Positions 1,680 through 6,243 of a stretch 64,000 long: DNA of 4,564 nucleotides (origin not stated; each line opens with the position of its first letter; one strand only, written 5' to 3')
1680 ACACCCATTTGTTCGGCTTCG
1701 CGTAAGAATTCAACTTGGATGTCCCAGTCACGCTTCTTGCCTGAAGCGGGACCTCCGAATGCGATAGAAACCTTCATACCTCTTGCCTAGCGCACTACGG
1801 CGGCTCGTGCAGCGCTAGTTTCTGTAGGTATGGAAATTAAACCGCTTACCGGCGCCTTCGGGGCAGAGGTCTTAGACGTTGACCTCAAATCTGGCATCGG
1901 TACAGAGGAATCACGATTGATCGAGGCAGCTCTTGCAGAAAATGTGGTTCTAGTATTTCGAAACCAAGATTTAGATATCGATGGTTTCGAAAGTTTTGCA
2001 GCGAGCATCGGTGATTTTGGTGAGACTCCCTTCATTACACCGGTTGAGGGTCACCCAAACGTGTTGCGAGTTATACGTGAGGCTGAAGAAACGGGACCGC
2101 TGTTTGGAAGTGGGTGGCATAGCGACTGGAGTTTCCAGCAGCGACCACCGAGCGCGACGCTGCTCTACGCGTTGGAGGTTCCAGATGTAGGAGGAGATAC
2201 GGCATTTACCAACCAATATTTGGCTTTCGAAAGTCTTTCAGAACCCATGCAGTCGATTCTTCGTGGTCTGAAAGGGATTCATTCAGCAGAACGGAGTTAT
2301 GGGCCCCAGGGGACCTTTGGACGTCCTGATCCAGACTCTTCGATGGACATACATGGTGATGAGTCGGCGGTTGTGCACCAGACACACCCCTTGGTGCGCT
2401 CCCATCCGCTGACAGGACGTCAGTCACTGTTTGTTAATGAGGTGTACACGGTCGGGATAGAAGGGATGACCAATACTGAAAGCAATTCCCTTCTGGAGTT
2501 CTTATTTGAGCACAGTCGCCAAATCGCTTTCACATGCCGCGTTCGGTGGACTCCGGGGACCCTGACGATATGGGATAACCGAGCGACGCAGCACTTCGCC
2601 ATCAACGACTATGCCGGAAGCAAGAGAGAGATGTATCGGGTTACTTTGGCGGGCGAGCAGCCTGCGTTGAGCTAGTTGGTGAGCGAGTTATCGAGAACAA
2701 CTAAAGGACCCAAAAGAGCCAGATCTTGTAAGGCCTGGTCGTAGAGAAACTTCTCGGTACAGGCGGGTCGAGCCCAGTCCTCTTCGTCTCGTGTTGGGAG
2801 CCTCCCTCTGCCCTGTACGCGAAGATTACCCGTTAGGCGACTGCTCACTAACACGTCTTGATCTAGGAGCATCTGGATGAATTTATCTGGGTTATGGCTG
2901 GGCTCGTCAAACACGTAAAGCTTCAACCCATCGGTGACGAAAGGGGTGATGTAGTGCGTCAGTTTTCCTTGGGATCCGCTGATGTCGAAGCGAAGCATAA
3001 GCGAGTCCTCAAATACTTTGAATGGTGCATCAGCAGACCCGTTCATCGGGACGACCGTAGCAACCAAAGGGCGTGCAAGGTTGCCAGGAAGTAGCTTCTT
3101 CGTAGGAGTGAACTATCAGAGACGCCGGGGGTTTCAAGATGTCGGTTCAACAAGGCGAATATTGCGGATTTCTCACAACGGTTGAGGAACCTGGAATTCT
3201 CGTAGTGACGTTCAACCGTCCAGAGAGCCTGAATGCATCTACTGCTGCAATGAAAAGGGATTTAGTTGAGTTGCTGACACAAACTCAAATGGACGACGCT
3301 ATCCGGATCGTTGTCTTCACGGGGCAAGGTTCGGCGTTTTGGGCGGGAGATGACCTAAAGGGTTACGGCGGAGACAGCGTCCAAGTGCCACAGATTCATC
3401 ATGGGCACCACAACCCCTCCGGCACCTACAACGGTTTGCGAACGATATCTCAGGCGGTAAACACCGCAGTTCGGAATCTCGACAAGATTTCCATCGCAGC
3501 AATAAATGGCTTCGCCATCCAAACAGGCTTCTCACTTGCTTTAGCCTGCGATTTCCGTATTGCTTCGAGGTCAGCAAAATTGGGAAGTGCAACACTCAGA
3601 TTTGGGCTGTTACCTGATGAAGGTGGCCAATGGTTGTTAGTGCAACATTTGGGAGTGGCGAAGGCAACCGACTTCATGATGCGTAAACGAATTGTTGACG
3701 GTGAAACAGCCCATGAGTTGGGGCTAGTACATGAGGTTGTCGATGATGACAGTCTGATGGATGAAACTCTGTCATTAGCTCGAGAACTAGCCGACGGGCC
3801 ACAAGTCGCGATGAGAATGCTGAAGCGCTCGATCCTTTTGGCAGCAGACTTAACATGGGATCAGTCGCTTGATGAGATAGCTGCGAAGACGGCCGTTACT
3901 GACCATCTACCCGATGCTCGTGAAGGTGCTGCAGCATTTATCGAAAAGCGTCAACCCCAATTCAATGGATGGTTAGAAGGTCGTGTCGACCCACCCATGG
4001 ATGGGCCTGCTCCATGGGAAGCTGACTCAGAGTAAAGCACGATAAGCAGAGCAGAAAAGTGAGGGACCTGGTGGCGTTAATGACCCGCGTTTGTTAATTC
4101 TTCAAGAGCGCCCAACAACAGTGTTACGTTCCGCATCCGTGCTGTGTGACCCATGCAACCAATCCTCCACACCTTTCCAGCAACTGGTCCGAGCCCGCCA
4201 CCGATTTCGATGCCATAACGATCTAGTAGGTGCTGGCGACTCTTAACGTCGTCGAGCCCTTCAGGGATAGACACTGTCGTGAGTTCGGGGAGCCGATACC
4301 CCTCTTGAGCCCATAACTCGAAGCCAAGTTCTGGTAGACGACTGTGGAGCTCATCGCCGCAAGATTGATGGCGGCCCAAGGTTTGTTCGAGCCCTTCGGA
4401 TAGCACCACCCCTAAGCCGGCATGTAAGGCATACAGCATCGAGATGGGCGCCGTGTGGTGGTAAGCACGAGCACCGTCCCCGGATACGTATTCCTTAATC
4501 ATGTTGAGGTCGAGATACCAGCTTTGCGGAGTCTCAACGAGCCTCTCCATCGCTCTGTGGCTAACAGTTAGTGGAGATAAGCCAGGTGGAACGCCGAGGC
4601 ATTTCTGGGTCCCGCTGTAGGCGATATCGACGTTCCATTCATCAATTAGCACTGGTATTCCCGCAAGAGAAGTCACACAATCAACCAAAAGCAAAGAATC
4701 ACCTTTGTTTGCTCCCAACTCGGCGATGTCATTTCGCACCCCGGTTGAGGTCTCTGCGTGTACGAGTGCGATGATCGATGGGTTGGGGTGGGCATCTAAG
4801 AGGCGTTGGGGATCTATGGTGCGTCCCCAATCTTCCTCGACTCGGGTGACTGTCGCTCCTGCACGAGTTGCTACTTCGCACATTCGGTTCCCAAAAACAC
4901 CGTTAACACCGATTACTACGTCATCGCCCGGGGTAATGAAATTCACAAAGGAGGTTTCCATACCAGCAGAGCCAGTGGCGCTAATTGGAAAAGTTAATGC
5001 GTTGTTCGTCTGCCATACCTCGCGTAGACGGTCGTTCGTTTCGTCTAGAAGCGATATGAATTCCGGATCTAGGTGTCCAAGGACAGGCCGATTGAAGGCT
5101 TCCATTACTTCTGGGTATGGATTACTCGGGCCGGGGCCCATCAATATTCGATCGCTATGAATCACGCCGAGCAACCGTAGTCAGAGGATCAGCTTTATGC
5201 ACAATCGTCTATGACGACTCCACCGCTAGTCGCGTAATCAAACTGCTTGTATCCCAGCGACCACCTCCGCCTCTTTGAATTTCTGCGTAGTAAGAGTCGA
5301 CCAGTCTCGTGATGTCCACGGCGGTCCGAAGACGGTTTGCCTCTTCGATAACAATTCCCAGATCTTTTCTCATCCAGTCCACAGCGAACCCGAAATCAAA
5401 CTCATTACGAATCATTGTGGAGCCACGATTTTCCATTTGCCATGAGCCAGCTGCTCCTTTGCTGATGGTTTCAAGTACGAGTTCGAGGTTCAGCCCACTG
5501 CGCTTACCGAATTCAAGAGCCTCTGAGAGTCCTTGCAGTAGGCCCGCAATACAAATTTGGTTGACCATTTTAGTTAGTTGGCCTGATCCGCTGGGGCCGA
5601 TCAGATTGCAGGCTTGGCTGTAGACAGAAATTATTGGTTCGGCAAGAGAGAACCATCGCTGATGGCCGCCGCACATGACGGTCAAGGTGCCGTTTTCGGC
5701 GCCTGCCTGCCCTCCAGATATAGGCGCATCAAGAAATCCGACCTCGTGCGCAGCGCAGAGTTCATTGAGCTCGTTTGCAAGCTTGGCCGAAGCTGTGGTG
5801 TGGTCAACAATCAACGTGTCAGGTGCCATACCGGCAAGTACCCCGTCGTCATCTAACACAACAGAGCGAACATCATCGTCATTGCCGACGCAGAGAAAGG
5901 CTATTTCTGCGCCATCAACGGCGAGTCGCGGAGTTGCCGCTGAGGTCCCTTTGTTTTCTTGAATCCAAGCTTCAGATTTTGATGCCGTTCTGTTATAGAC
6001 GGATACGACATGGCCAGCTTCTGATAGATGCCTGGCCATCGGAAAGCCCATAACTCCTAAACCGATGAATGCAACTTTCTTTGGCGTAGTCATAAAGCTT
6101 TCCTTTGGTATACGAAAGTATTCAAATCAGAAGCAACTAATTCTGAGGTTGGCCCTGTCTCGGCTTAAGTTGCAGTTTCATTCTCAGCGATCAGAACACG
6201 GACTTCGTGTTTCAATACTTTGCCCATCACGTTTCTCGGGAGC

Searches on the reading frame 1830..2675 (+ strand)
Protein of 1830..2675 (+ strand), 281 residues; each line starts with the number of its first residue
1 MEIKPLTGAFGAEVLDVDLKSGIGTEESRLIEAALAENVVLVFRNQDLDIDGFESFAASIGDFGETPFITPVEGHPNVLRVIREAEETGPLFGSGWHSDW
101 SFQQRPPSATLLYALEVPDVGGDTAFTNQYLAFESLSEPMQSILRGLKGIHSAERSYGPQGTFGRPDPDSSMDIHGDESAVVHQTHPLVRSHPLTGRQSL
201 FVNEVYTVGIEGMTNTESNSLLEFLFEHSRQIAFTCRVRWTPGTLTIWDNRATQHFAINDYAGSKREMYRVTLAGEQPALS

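Call 43: search_protein_families(library=pfam, proteins=[window:1830-2675:+], max_evalue=0.00001)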
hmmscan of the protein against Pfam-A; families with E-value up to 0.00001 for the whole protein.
window:1830-2675:+ (281 aa): 1 family
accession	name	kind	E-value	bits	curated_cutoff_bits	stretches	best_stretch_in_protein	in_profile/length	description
PF02668.22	TauD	-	3.8e-59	201.2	27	1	2-272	1-267/267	Taurine catabolism dioxygenase TauD, TfdA family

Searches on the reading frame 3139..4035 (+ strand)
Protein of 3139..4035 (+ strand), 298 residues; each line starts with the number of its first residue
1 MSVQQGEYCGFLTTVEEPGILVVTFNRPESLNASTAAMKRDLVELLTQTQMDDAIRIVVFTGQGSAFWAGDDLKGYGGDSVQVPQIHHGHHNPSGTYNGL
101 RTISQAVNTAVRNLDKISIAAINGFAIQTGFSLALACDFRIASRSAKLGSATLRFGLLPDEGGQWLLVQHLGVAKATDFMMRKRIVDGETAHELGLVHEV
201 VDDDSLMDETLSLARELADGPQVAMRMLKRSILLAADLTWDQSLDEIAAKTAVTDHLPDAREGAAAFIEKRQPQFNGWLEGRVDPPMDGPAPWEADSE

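Call 43: search_protein_families(library=pfam, proteins=[window:3139-4035:+], max_evalue=0.00001)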
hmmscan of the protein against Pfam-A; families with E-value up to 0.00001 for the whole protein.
window:3139-4035:+ (298 aa): 2 families
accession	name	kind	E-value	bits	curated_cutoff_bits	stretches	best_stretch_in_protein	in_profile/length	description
PF00378.25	ECH_1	-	1.7e-48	165.6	27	1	17-276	3-249/251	Enoyl-CoA hydratase/isomerase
PF16113.10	ECH_2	-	2.7e-19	70.3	27.2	1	22-215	3-186/335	Enoyl-CoA hydratase/isomerase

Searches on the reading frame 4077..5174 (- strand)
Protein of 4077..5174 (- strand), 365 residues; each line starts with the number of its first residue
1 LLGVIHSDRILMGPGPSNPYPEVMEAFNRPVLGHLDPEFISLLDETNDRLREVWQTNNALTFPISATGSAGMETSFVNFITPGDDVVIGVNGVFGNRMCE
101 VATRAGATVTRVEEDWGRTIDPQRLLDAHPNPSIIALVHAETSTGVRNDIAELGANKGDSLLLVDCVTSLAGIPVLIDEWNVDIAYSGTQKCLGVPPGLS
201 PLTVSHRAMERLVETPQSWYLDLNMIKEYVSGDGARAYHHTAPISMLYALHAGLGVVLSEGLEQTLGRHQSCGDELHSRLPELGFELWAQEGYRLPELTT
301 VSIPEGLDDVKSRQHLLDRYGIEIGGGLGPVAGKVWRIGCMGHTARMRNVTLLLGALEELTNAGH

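Call 43: search_protein_families(library=pfam, proteins=[window:4077-5174:-], max_evalue=0.00001)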
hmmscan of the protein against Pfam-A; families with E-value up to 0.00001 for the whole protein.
window:4077-5174:- (365 aa): 1 family
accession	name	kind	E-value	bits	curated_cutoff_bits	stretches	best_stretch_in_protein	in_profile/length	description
PF00266.25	Aminotran_5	-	3.2e-24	86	21.5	1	33-327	35-338/371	Aminotransferase class-V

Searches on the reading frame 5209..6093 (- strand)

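Call 43: search_protein_families(library=pfam, proteins=[window:5209-6093:-], max_evalue=0.00001)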
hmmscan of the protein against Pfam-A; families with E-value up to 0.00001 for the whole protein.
window:5209-6093:- (294 aa): 3 families
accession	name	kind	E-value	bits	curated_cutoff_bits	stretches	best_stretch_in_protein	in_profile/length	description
PF03446.21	NAD_binding_2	-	3.9e-49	167.2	21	1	6-166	1-161/161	NAD binding domain of 6-phosphogluconate dehydrogenase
PF14833.11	NAD_binding_11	-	8.7e-31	107.2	30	1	169-287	1-120/122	NAD-binding of NADP-dependent 3-hydroxyisobutyrate dehydrogenase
PF03807.23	F420_oxidored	-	1.1e-08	35.9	21.6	1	6-70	1-68/94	NADP oxidoreductase coenzyme F420-dependent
